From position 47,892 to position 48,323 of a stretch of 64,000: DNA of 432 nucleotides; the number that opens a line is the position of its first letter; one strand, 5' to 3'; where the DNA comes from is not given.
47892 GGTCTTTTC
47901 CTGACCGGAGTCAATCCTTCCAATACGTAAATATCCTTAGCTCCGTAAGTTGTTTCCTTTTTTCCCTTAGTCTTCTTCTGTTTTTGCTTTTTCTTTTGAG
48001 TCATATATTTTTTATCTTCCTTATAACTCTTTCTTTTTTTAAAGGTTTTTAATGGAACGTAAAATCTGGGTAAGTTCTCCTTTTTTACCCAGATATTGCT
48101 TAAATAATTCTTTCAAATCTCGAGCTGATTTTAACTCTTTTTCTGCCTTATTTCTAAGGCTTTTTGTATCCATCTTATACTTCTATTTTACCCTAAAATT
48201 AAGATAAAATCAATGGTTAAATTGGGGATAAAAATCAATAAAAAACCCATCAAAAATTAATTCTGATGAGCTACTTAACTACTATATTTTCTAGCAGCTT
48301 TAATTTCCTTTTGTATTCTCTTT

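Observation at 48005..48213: Decayed PheS N-terminal domain relic wedged between its own promoter and gyrB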

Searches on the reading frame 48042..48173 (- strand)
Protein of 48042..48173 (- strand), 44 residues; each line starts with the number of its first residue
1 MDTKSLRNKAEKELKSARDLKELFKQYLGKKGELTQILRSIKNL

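Call 5: search_protein_families(library=pfam, proteins=[window:48042-48173:-], max_evalue=10)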
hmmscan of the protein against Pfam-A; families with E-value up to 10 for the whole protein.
seq(44 aa): 2 families
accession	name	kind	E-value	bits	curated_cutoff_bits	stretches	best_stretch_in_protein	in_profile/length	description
PF02912.23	Phe_tRNA-synt_N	-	3.1e-07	30.7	22.3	1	16-44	2-30/69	Aminoacyl tRNA synthetase class II, N-terminal domain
PF08479.16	POTRA_2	-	0.11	12.7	24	1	13-43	13-42/76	POTRA domain, ShlB-type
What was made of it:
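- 48039..48173 (-): pheS 5' stub: 44 codons plus TAA. It encodes the first helix of the PheS N-terminal coiled-coil domain. PF02912 at 30.7 bits, above the 22.3 cut-off (call 5).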

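Call 6: search_protein_families(library=ncbifam, proteins=[window:48042-48173:-], max_evalue=10)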
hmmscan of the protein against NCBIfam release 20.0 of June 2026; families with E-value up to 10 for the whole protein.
seq(44 aa): 0 families

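Call 7: find_encoding_contigs(protein=window:48042-48173:-, flank=6000, max_places=10)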
Protein seq(44 aa) (44 aa): 21 contigs read that carry it; 6 places shown.
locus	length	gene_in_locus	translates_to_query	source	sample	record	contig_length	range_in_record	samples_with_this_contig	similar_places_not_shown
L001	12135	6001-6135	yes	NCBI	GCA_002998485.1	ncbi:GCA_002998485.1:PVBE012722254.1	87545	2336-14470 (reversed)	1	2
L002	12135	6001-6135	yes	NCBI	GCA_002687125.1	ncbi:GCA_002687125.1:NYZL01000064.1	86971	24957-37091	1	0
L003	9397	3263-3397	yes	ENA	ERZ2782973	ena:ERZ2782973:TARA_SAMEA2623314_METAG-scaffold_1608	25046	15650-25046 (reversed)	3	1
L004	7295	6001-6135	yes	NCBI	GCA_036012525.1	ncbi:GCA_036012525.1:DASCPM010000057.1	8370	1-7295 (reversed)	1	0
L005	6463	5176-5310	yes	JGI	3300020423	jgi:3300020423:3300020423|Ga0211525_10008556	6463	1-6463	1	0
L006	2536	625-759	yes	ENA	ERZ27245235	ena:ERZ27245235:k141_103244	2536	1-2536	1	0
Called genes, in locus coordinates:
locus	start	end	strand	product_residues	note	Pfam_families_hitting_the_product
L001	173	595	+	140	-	PF02381:MraZ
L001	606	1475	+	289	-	PF01209:Ubie_methyltran (faint), PF01795:Methyltransf_5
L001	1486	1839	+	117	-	-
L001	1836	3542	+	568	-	PF03717:PBP_dimer (weak), PF00905:Transpeptidase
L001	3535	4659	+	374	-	PF02875:Mur_ligase_C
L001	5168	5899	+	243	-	PF00215:OMPdecase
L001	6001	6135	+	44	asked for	PF02912:Phe_tRNA-synt_N (weak)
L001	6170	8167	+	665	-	PF02518:HATPase_c, PF00204:DNA_gyraseB, PF01751:Toprim, PF00986:DNA_gyraseB_C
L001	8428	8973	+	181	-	PF02357:NusG, PF00467:KOW (weak)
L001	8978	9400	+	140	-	PF03946:Ribosomal_L11_N, PF00298:Ribosomal_L11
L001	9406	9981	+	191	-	PF06559:DCD_N, PF22769:DCD, PF22569:DCD_C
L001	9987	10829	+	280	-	PF04208:MtrA, PF14251:PterinBD-DUF4346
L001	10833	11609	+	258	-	PF00303:Thymidylat_synt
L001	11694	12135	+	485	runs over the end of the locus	PF02934:GatB_N, PF02637:GatB_Yqey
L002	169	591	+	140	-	PF02381:MraZ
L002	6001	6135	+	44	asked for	PF02912:Phe_tRNA-synt_N (weak)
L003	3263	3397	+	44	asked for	PF02912:Phe_tRNA-synt_N (weak)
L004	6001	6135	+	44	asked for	PF02912:Phe_tRNA-synt_N (weak)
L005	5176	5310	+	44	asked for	PF02912:Phe_tRNA-synt_N (weak)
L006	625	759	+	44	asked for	PF02912:Phe_tRNA-synt_N (weak)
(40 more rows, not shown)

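Call 8: find_homologous_proteins(query=window:48042-48173:-, max_evalue=0.01)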
Query seq(44 aa) (44 aa): 1 proteins with E <= 0.01 among 1 candidates.
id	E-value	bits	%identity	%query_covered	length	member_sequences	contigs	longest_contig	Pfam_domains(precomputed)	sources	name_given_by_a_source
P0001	9.4e-19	82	100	100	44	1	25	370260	PF02912.24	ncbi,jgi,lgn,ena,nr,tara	ncbi:MAG TPA: hypothetical protein QGH92_02115 [Candidatus Parcubacteria bacterium]|jgi:hypothetical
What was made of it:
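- Tried and rejected: It found only the peptide itself (call 8).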

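Call 37: search_protein_families(library=pfam, proteins=[window:48042-48173:-], max_evalue=10)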
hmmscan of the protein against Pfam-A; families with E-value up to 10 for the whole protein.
seq(44 aa): 2 families
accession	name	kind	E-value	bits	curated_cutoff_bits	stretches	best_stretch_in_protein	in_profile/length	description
PF02912.23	Phe_tRNA-synt_N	-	3.1e-07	30.7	22.3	1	16-44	2-30/69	Aminoacyl tRNA synthetase class II, N-terminal domain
PF08479.16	POTRA_2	-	0.11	12.7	24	1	13-43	13-42/76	POTRA domain, ShlB-type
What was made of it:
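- They score higher against PF02912 than six intact relatives (call 37).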

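Call 53: search_protein_representatives(protein=window:48042-48173:-)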
Query: 44 residues. Proteins with E-value up to 0.001 (for the whole library): 15; up to 1e-10: 1; up to 1e-30: 0. The best 15 are listed.
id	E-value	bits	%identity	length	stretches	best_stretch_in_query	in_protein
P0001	3.0e-19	81.8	100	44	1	1-44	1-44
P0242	5.7e-09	50.6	77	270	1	1-44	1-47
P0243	2.5e-05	39.6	60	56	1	2-44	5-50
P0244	3.5e-05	39.1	60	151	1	1-43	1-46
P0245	4.6e-05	38.8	53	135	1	2-44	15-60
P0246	5.9e-05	38.5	61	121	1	1-44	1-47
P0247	1.1e-04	37.7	62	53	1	3-44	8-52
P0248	2.6e-04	36.5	55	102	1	1-44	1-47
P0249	2.6e-04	36.5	56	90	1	2-44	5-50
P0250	4.8e-04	35.7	58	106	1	6-43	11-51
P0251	6.6e-04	35.3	50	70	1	3-42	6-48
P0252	7.7e-04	35.1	55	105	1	5-44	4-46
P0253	8.0e-04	35.0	59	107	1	3-43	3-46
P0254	8.5e-04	34.9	57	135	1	2-43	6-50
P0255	8.8e-04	34.9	51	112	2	4-44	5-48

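Call 55: find_encoding_contigs(protein=P0242, flank=6000, max_places=2)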
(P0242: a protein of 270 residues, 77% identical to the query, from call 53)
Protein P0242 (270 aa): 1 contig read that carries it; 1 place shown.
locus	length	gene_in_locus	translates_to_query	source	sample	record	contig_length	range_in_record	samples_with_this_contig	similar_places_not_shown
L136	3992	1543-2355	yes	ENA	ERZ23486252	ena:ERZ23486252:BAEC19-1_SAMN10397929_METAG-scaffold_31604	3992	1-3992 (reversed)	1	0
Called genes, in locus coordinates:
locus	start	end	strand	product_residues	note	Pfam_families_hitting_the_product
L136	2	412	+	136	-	?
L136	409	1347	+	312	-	PF00091:Tubulin, PF12327:FtsZ_C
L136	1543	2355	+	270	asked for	PF02912:Phe_tRNA-synt_N, PF01409:tRNA-synt_2d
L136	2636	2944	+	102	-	PF21956:DUF6922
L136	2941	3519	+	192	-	PF08843:AbiEii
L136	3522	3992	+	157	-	?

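Call 56: find_encoding_contigs(protein=P0249, flank=6000, max_places=2)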
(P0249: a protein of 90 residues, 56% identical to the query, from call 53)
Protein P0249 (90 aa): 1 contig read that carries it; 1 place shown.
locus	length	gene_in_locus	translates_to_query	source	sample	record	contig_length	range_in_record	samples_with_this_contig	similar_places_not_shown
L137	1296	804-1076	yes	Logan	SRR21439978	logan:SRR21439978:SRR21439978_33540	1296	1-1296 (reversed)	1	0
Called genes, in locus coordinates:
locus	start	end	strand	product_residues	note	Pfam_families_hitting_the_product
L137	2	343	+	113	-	?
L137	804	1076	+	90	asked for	PF02912:Phe_tRNA-synt_N (weak), PF01409:tRNA-synt_2d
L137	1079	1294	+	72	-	?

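Call 65: predict_structure(protein=window:48042-48173:-)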
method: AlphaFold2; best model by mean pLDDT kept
length: 44 residues; sequences in the alignment: 1
mean_pLDDT: 93.6   pTM: 0.53
mean pLDDT of the five models: 93.6, 93.5, 86.8, 85.7, 83.7
residues with pLDDT >= 90: 36; 70-90: 8; 50-70: 0; < 50: 0
segments of 3 or more residues with pLDDT < 50: none
pLDDT, mean of each block of 10 residues (from residue 1): 86 96 97 96 91
secondary structure, 60 per line:
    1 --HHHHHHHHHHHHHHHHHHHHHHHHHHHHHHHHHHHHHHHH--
elements in order: H3-42
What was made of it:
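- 48039..48173 (-): Predicted as a single helix, residues 3-42, pLDDT 93.6 (call 65).
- On Pfam PF02912 Phe_tRNA-synt_N: The model shows a single helix (call 65).
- The ORF is intact, with a confident single-helix prediction (call 65) and a strong match to the domain consensus (calls 5, 37).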

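Call 67: find_encoding_contigs(protein=P0247, flank=6000, max_places=3)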
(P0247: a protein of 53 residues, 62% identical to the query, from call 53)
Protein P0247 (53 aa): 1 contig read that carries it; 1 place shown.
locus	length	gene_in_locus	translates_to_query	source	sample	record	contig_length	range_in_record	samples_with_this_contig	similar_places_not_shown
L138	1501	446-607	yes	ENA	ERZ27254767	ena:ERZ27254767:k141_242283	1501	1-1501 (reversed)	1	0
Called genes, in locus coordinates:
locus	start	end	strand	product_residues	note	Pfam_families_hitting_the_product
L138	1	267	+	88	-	?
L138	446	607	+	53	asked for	-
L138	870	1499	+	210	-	?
